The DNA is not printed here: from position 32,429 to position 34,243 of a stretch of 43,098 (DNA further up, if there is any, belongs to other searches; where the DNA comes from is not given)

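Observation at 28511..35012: Six-gene operon: ABC importer + GDPD-IMPase fusion + degenerate ROK protein, next to iol genes; candidate inositol-phosphodiester scavenging module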

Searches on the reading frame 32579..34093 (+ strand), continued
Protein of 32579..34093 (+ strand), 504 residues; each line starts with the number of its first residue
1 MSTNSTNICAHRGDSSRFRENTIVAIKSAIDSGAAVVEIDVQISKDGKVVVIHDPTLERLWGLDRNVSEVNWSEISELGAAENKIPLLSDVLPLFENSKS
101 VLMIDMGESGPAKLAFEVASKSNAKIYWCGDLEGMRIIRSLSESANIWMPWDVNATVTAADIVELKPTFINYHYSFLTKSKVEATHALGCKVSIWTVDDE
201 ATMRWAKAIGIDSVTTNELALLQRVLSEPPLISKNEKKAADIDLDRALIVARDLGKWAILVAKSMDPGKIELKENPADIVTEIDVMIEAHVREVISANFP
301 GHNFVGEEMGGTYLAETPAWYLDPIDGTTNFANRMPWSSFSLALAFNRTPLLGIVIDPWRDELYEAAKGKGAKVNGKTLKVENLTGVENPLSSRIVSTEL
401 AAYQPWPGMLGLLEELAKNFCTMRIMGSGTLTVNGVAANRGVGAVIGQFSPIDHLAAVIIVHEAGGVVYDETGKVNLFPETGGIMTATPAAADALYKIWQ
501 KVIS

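Call 17: find_related_loci(query=A1, collection=genome_contigs, flank=10000)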
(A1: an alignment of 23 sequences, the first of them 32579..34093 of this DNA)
Query A1 (504 aa) in genome_contigs; peptide patterns used: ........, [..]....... (x = any residue, [..] = any of these).
526 stretches matched a pattern; 488 encode a relative of the query (tblastn E <= 1e-3); the best 80 are kept; 79 distinct loci.
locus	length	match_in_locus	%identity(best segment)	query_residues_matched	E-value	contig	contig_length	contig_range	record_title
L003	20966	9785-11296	95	1-504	0e+0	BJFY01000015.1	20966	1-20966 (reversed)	Actinomycetes bacterium LBMAG_Actinobacteria_hypo.bin2_acI DNA, sequence15, whole genome shotgun sequence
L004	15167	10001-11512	91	1-504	0e+0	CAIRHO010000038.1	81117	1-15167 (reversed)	MAG: uncultured actinobacterium isolate Kiruna3_bin-3203 genome assembly, contig: bin-3203:38/71, whole genome shotgun s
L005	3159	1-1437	96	26-504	0e+0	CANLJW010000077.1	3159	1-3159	MAG: Actinobacteria bacterium isolate ZE-13oct10-99 genome assembly, contig: ZE-13oct10-C42496, whole genome shotgun seq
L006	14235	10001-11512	89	1-504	0e+0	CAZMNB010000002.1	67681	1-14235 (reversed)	MAG TPA_asm: uncultured Bifidobacterium sp. isolate SRP124364_co1_241 genome assembly, contig: NODE_182_length_67681_cov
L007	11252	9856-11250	91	1-465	0e+0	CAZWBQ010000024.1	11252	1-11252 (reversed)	MAG TPA_asm: uncultured Bifidobacterium sp. isolate binchicken_co298_105 genome assembly, contig: NODE_11312_length_1125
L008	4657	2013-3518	70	1-503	0e+0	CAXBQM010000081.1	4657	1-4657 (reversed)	MAG TPA_asm: uncultured bacterium isolate SRR1790679_binner123_Refined_15 genome assembly, contig: ERZ2944984.1347, whol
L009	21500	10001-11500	68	6-501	0e+0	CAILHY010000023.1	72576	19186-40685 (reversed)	MAG: uncultured actinobacterium isolate Ki1-1-6m_bin-0456 genome assembly, contig: bin-0456:23/33, whole genome shotgun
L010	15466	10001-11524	68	2-503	0e+0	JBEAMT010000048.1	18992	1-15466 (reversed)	MAG: Actinomycetota bacterium isolate lowercolorado_2019_sw_WHONDRS-S19S_0063_B_bin.38 scaffold_1910256, whole genome sh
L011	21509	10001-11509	68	6-504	0e+0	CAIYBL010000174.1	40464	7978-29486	MAG: uncultured actinobacterium isolate KR_bin-0338 genome assembly, contig: bin-0338:174/189, whole genome shotgun sequ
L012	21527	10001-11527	67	1-503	0e+0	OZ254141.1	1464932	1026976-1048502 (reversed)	Candidatus Nanopelagicaceae bacterium isolate MRE-20 genome assembly, chromosome: MRE-20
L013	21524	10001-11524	68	2-503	0e+0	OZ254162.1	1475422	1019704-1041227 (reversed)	Candidatus Nanopelagicaceae bacterium isolate OrE-3 genome assembly, chromosome: OrE-3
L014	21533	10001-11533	66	1-503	0e+0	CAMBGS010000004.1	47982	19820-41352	MAG: Bifidobacterium breve isolate MiH-22jul19-253 genome assembly, contig: MiH-22jul19-C1155, whole genome shotgun sequ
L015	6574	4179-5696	69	3-504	0e+0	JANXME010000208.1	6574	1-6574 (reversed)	MAG: Actinomycetes bacterium isolate 336R_concoct_83_sub 336R_k141_1334182, whole genome shotgun sequence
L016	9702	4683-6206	67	2-503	0e+0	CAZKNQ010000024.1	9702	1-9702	MAG TPA_asm: uncultured Candidatus Planktophila sp. isolate binchicken_co225_34 genome assembly, contig: NODE_2834_lengt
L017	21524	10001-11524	67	2-503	0e+0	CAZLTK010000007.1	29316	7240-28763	MAG TPA_asm: uncultured Candidatus Planktophila sp. isolate binchicken_co298_354 genome assembly, contig: NODE_2738_leng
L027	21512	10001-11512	64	6-504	0e+0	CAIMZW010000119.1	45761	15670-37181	MAG: uncultured actinobacterium isolate Ki2-D3_bin-0682 genome assembly, contig: bin-0682:119/149, whole genome shotgun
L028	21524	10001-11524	64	1-504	0e+0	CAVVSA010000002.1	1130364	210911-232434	MAG: uncultured Actinomycetota bacterium isolate MFD02832.bin.1.64 genome assembly, contig: contig_10445, whole genome s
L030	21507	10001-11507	71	1-504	0e+0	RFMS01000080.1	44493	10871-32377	MAG: Actinomycetota bacterium isolate LLD_061 Lanier.contig66360.44493bp, whole genome shotgun sequence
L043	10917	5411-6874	54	10-501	5e-177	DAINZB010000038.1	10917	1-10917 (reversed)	MAG TPA_asm: Candidatus Nanopelagicaceae bacterium isolate CTOTU22346 NODE_1325_length_10917_cov_12.570429, whole genome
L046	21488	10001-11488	52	5-504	4e-173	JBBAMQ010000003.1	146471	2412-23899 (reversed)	MAG: Candidatus Nanopelagicaceae bacterium isolate EUL_093 ctg3-EUL_093, whole genome shotgun sequence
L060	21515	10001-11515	48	6-504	7e-157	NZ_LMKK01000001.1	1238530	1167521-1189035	Agreia sp. Leaf210 contig_1, whole genome shotgun sequence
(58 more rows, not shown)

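Call 30: search_protein_families(library=pfam, proteins=[L012:1325-2536:+, L012:2547-3887:+, L012:3887-4357:+, L012:4362-5381:-, L012:5410-5862:+, L012:11771-12799:+, L012:12799-13407:+, L012:13404-14597:+, L012:14597-15055:+, L012:15059-15898:+], max_evalue=0.0001)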
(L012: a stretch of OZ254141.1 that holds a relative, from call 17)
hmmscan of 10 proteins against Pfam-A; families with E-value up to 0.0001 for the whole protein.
L012:1325-2536:+ (403 aa): 3 families
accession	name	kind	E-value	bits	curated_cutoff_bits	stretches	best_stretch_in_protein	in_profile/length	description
PF13679.12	Methyltransf_32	-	1.6e-34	119.4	27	1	164-309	1-143/143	Methyltransferase domain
PF13847.12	Methyltransf_31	-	1.3e-09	38.3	27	1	198-313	5-125/145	Methyltransferase domain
PF05206.20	TRM13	-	9.3e-08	32.3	26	1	196-327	18-161/257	Methyltransferase TRM13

L012:2547-3887:+ (446 aa): 2 families
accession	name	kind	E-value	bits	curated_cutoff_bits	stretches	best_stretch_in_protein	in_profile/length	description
PF20979.2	Arginosuc_syn_C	-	9.5e-32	110.8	27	1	191-394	1-199/219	Arginosuccinate synthase C-terminal domain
PF00764.25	Arginosuc_synth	-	2.3e-18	67.2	27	1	13-165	1-150/162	Arginosuccinate synthase N-terminal HUP domain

L012:3887-4357:+ (156 aa): 1 family
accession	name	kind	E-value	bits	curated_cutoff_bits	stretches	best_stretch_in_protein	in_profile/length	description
PF00254.34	FKBP_C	-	1.5e-22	80.2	21.1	1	67-151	5-92/94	FKBP-type peptidyl-prolyl cis-trans isomerase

L012:4362-5381:- (339 aa): 4 families
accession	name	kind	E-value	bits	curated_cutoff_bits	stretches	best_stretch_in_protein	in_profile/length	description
PF01408.29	GFO_IDH_MocA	-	4.1e-20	73.1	24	1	5-122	1-119/120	Oxidoreductase family, NAD-binding Rossmann fold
PF02894.22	GFO_IDH_MocA_C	-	8e-17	62.2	22.9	1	135-333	1-206/218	Oxidoreductase family, C-terminal alpha/beta domain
PF22725.1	GFO_IDH_MocA_C3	-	2.1e-14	54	27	1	132-250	2-123/124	GFO/IDH/MocA C-terminal domain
PF03447.22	NAD_binding_3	-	3.3e-05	25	24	1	11-119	1-113/116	Homoserine dehydrogenase, NAD binding domain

L012:5410-5862:+ (150 aa): 1 family
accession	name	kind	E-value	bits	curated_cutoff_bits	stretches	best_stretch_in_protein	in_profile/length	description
PF02308.21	MgtC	-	7.2e-27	94.6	31.4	1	20-143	2-119/121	MgtC family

L012:11771-12799:+ (342 aa): 4 families
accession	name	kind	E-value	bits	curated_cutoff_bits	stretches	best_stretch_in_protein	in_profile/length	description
PF01872.23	RibD_C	-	7.2e-36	124.3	24.1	1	152-328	1-196/197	RibD C-terminal domain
PF00383.29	dCMP_cyt_deam_1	-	3.9e-16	59.2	25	1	10-105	4-101/102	Cytidine and deoxycytidylate deaminase zinc-binding region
PF14437.12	MafB19-deam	-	4.1e-08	33.7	27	1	46-111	42-106/142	MafB19-like deaminase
PF18785.7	Inv-AAD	-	2.7e-05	24.5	26.5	1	54-129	36-116/129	Invertebrate-AID/APOBEC-deaminase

L012:12799-13407:+ (202 aa): 1 family
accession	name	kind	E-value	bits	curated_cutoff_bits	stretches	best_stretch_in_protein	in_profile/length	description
PF00677.23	Lum_binding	-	2.1e-47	159.5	27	2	99-185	1-86/86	Lumazine binding domain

L012:13404-14597:+ (397 aa): 2 families
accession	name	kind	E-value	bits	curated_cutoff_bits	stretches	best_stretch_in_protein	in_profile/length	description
PF00926.24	DHBP_synthase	-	1.9e-76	256.3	26.4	1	5-195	1-190/191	3,4-dihydroxy-2-butanone 4-phosphate synthase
PF00925.25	GTP_cyclohydro2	-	6.8e-50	169.3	23.3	1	211-367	6-161/165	GTP cyclohydrolase II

L012:14597-15055:+ (152 aa): 1 family
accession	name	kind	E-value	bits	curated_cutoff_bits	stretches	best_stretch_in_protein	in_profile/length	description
PF00885.24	DMRL_synthase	-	8.3e-42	142.8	26.7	1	16-150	2-136/139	6,7-dimethyl-8-ribityllumazine synthase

L012:15059-15898:+ (279 aa): 3 families
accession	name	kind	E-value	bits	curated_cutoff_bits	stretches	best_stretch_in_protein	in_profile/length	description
PF01149.29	Fapy_DNA_glyco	-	8.8e-32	110.6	25.5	1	1-118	1-116/117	Formamidopyrimidine-DNA glycosylase N-terminal domain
PF06831.19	H2TH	-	2.1e-26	92.1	34.7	1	135-222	1-88/93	Formamidopyrimidine-DNA glycosylase H2TH domain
PF06827.20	zf-FPG_IleRS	-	3.4e-13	49.6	21.3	1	249-275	2-28/30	Zinc finger found in FPG and IleRS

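Call 31: search_protein_families(library=pfam, proteins=[L060:336-1430:-, L060:1427-3181:-, L060:3315-4277:+, L060:4644-5852:+, L060:11528-12520:+, L060:12693-13283:-, L060:13329-14264:-, L060:14511-15455:+, L060:15500-16273:+, L060:17034-18230:+], max_evalue=0.0001)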
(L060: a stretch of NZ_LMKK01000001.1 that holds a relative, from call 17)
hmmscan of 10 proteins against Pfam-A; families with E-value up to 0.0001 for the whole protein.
L060:336-1430:- (364 aa): 2 families
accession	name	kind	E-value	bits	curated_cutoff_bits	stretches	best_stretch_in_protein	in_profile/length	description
PF16113.10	ECH_2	-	3.8e-115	385.4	27.2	1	22-347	2-335/335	Enoyl-CoA hydratase/isomerase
PF00378.25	ECH_1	-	2.1e-33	116.1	27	1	20-209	5-191/251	Enoyl-CoA hydratase/isomerase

L060:1427-3181:- (584 aa): 2 families
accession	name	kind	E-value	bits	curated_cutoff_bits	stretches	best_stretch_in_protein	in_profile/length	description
PF00501.34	AMP-binding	-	9.2e-63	212.8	29.9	1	47-414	6-383/384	AMP-binding enzyme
PF13193.12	AMP-binding_C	-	8.2e-19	68.7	24.5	1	465-542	1-76/76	AMP-binding enzyme C-terminal domain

L060:3315-4277:+ (320 aa): 0 families

L060:4644-5852:+ (402 aa): 0 families

L060:11528-12520:+ (330 aa): 4 families
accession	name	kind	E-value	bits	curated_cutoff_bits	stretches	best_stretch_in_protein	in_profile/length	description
PF05448.18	AXE1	-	1.1e-91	307.4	21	1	14-327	5-320/321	Acetyl xylan esterase (AXE1)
PF00326.27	Peptidase_S9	-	9.8e-08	32.2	22.6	1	168-298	45-172/213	Prolyl oligopeptidase family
PF02129.25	Peptidase_S15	-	9.9e-06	25.9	23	1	74-133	1-66/262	X-Pro dipeptidyl-peptidase (S15 family)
PF07859.19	Abhydrolase_3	-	7.6e-05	23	25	0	170-224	54-112/210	alpha/beta hydrolase fold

L060:12693-13283:- (196 aa): 1 family
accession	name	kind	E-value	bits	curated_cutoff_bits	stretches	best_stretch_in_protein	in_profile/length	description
PF00132.30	Hexapep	-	1.2e-14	53.7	27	1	124-157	1-34/36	Bacterial transferase hexapeptide (six repeats)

L060:13329-14264:- (311 aa): 1 family
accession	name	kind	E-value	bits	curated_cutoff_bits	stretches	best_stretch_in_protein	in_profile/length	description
PF00291.31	PALP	-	3.2e-73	247.1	35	1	9-293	2-293/295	Pyridoxal-phosphate dependent enzyme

L060:14511-15455:+ (314 aa): 3 families
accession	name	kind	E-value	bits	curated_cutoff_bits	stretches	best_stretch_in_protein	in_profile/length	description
PF17773.7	UPF0176_N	-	5.6e-20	72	26.2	1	5-110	2-92/92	UPF0176 acylphosphatase like domain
PF12368.13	Rhodanese_C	-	1.2e-17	64.4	26.9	1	245-307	1-63/66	Rhodanase C-terminal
PF00581.25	Rhodanese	-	6.6e-07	30.2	22.2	1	136-234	3-99/102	Rhodanese-like domain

L060:15500-16273:+ (257 aa): 1 family
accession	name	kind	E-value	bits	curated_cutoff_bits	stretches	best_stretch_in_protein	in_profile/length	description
PF13714.12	PEP_mutase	-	1.2e-69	235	31.5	1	11-244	2-240/240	Phosphoenolpyruvate phosphomutase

L060:17034-18230:+ (398 aa): 0 families

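Call 49: search_protein_families(library=pfam, proteins=[L043:6941-8344:+, L043:8344-9174:+, L043:81-1328:+, L046:3399-4682:+, L046:2328-3389:+, L043:9420-10088:+, L027:3107-4591:-, L030:19856-20770:-, L010:827-1534:+, L028:16505-17200:-], max_evalue=0.0001)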
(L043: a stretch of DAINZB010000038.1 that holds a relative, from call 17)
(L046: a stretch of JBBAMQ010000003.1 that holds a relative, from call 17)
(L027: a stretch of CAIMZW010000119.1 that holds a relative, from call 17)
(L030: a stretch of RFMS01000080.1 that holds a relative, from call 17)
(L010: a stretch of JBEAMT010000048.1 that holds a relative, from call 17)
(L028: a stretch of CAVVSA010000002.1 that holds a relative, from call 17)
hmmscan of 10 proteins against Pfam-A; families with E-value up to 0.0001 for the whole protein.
L043:6941-8344:+ (467 aa): 2 families
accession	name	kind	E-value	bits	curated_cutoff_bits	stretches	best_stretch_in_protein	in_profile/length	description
PF00206.25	Lyase_1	-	1.2e-19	71.3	27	1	29-296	31-311/312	Lyase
PF10397.14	ADSL_C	-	5.2e-17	62.4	32.7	1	362-444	1-79/79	Adenylosuccinate lyase C-terminus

L043:8344-9174:+ (276 aa): 1 family
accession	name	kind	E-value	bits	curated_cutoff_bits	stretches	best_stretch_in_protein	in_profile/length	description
PF01259.24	SAICAR_synt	-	2.2e-75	253.8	20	1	10-247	2-230/233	SAICAR synthetase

L043:81-1328:+ (415 aa): 4 families
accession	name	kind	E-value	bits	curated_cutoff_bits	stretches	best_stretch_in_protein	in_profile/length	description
PF01071.24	GARS_A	-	1.8e-64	217.6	27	1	101-283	1-194/194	Phosphoribosylglycinamide synthetase, ATP-grasp (A) domain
PF02844.21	GARS_N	-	6.7e-36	123.5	29.5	1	1-100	1-100/100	Phosphoribosylglycinamide synthetase, N domain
PF02843.22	GARS_C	-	4.7e-28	97.8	34.8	1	319-405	1-90/92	Phosphoribosylglycinamide synthetase, C domain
PF02222.28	ATP-grasp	-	1.3e-05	25.4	27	1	109-189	2-88/179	ATP-grasp domain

L046:3399-4682:+ (427 aa): 1 family
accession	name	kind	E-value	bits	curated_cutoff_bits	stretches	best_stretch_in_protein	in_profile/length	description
PF00709.27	Adenylsucc_synt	-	1.8e-183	610.5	27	1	5-421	1-416/416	Adenylosuccinate synthetase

L046:2328-3389:+ (353 aa): 1 family
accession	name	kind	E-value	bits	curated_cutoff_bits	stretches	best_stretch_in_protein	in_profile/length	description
PF01116.26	F_bP_aldolase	-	1.3e-70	238.6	25.5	1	18-348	3-276/277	Fructose-bisphosphate aldolase class-II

L043:9420-10088:+ (222 aa): 4 families
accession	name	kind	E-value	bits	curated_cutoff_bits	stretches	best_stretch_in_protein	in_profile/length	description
PF13507.12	GATase_5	-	3.7e-35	121.7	27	1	2-203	3-234/260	CobB/CobQ-like glutamine amidotransferase domain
PF07685.20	GATase_3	-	1.4e-07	31.8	27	1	21-94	19-91/196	CobB/CobQ-like glutamine amidotransferase domain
PF00117.34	GATase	-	4.1e-06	27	22.8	1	37-97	39-91/190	Glutamine amidotransferase class-I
PF01965.30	DJ-1_PfpI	-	3.4e-05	24.1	26.6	1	39-100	60-116/165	DJ-1/PfpI family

L027:3107-4591:- (494 aa): 2 families
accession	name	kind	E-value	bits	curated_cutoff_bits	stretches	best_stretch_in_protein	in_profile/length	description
PF00171.27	Aldedh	-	4.4e-141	471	23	1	13-474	2-460/461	Aldehyde dehydrogenase family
PF05893.19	LuxC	-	4e-05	23.1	21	1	105-266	60-218/401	Acyl-CoA reductase (LuxC)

L030:19856-20770:- (304 aa): 3 families
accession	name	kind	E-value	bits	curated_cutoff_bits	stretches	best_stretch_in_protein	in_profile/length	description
PF17773.7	UPF0176_N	-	1.6e-21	76.9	26.2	1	7-96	2-91/92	UPF0176 acylphosphatase like domain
PF12368.13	Rhodanese_C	-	1.8e-14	54.2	26.9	1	229-291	1-62/66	Rhodanase C-terminal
PF00581.25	Rhodanese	-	2e-06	28.6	22.2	1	126-218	6-99/102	Rhodanese-like domain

L010:827-1534:+ (235 aa): 2 families
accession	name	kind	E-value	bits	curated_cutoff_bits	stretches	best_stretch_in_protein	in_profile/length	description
PF00072.30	Response_reg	-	1.9e-31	109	30.2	1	5-114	1-110/111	Response regulator receiver domain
PF00486.34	Trans_reg_C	-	3.9e-22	78.6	26.2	1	150-222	2-76/77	Transcriptional regulatory protein, C terminal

L028:16505-17200:- (231 aa): 0 families

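Call 51: search_dna_similar(query=window:32579-34093:+, collection=plasmids, mode=protein, max_rows=30, max_evalue=1e-8)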
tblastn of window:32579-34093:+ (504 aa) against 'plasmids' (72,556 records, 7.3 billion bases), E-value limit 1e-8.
Records with a match: 499; places in all: 752; records where one place covers at least 80% of the query: 4.
Best place of each record, by identity: <60% 499.
By first word of the organism name: Rhizobium 146; Sinorhizobium 120; Agrobacterium 32; Pantoea 19; Ensifer 16; Streptomyces 13; Klebsiella 10; Shinella 9; Neorhizobium 8; Paracoccus 6; and 67 more.
By predicted mobility (MOB-suite, as given by PLSDB): non-mobilizable 285; conjugative 142; mobilizable 72.
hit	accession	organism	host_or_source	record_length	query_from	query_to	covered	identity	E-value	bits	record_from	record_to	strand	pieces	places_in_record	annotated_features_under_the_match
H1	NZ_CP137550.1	Streptomyces sp. N50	Selaginella tamariscina,cell ...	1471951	10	503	93%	36.9%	4e-56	246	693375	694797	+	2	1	record has no annotation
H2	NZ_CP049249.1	Rhizobium rhizoryzae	cell culture,soil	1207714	8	498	97%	26.1%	1e-11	75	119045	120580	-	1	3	none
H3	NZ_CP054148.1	Agrobacterium vaccinii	Blueberry,pure bacterial culture,Tumor ...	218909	8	488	95%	25.0%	1e-18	97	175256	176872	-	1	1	glycerophosphodiester phosphodiesterase family protein | inositol monophosphatase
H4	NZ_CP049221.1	Agrobacterium tumefaciens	Clematis,cell culture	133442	8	488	95%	24.1%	5e-20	101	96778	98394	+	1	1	glycerophosphodiester phosphodiesterase family protein | inositol monophosphatase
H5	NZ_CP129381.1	Rhizobium sp. SSA_523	single cell,Sea water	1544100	114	466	70%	28.0%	7e-11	73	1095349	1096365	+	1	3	none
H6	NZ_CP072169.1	Agrobacterium larrymoorei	Ficus benjamina,cell culture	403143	7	358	70%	27.7%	6e-17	92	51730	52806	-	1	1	glycerophosphodiester phosphodiesterase family protein | inositol monophosphatase family protein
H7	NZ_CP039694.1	Agrobacterium larrymoorei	-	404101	7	358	70%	27.7%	6e-17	92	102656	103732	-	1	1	glycerophosphodiester phosphodiesterase family protein | inositol monophosphatase family protein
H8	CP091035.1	Sinorhizobium sp. B11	soybean,TY,soil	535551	204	504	60%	32.4%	5e-12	77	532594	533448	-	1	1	inositol monophosphatase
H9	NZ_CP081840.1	Agrobacterium vitis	Vitis,Cell culture,South Africa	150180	8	360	70%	27.3%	3e-17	93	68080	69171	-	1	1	glycerophosphodiester phosphodiesterase family protein | inositol monophosphatase family protein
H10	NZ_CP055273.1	Agrobacterium vitis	Vitis vinifera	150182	8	360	70%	27.3%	3e-17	93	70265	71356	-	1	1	glycerophosphodiester phosphodiesterase family protein | inositol monophosphatase family protein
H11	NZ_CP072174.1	Rhizobium sp. AB2/73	Phyla canescens,cell culture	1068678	220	498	55%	30.8%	7e-14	82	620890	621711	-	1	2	record has no annotation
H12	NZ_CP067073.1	Rhizobium sp. AB2/73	Phyla canescens,cell culture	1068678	220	498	55%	30.8%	7e-14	82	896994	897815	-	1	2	record has no annotation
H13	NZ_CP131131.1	Shinella zoogloeoides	isolate,Activated charcoal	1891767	227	500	54%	31.1%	5e-16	89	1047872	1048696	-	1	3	none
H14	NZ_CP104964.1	Devosia neptuniae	Vicia costata,cell culture,root nodule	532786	242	495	50%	33.5%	4e-20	102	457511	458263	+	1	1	inositol monophosphatase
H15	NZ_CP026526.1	Sinorhizobium meliloti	Medicago sativa L. subsp. ambigua,Cell ...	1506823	176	497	64%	26.4%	1e-11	75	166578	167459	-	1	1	none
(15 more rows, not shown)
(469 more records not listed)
